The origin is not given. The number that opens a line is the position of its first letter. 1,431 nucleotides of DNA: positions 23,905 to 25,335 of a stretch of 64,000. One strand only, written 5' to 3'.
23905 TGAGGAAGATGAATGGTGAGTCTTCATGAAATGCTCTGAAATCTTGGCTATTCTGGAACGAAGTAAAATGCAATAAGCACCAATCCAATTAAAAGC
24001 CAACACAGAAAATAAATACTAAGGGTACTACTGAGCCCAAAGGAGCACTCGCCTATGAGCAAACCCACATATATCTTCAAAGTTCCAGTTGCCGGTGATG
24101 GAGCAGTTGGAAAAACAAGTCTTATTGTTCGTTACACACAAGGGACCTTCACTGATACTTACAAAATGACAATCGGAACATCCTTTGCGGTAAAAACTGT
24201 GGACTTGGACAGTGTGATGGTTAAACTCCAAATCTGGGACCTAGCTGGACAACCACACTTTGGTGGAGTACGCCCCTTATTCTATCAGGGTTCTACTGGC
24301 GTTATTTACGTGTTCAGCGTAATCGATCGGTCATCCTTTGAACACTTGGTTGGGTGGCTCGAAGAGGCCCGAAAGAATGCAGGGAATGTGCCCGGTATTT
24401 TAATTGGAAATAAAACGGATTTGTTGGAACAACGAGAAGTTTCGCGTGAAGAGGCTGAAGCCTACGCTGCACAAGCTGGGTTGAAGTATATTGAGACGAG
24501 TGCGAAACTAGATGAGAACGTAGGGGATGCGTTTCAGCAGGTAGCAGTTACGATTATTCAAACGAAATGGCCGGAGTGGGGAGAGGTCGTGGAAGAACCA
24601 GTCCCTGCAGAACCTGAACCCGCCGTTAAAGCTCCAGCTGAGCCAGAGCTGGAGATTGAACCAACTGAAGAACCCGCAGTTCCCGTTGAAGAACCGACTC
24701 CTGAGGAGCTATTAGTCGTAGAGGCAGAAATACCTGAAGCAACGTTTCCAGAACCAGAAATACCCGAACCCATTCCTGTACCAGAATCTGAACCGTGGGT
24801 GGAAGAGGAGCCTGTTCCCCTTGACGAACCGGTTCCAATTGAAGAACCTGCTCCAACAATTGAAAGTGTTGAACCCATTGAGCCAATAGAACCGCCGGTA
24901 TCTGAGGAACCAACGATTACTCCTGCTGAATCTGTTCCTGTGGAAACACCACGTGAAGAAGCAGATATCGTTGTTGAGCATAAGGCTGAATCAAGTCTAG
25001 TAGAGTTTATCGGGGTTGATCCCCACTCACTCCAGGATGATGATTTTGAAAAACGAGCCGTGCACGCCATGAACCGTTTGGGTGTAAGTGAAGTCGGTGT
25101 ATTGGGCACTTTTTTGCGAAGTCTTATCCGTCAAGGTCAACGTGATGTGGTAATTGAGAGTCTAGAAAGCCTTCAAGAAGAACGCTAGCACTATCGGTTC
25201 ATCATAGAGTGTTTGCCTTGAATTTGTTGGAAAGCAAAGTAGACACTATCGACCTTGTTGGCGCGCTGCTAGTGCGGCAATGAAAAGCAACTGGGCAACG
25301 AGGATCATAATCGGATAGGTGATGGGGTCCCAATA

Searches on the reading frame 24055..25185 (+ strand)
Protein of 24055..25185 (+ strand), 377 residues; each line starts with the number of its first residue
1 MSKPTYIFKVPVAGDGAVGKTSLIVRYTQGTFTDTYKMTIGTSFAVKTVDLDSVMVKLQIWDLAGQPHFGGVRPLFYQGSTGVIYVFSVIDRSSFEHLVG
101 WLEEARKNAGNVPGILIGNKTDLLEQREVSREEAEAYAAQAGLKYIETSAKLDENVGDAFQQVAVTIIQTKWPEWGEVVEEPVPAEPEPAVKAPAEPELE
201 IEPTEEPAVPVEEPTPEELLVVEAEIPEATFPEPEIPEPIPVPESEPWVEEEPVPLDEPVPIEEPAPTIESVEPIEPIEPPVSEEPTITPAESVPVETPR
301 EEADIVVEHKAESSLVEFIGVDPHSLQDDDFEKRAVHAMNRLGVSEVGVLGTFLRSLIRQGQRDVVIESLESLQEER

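Call 74: search_protein_families(library=pfam, proteins=[window:24055-25185:+], max_evalue=0.001)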
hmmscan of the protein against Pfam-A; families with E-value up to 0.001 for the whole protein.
window:24055-25185:+ (377 aa): 3 families
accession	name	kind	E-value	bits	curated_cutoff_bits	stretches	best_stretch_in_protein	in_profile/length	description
PF00071.28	Ras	-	4.6e-50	169.8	21.6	1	9-168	1-161/162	Ras family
PF08477.19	Roc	-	1.2e-26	93.8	27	1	9-122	1-119/119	Ras of Complex, Roc, domain of DAPkinase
PF00025.27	Arf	-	1.7e-08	34.6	22.3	1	15-158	22-165/174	ADP-ribosylation factor family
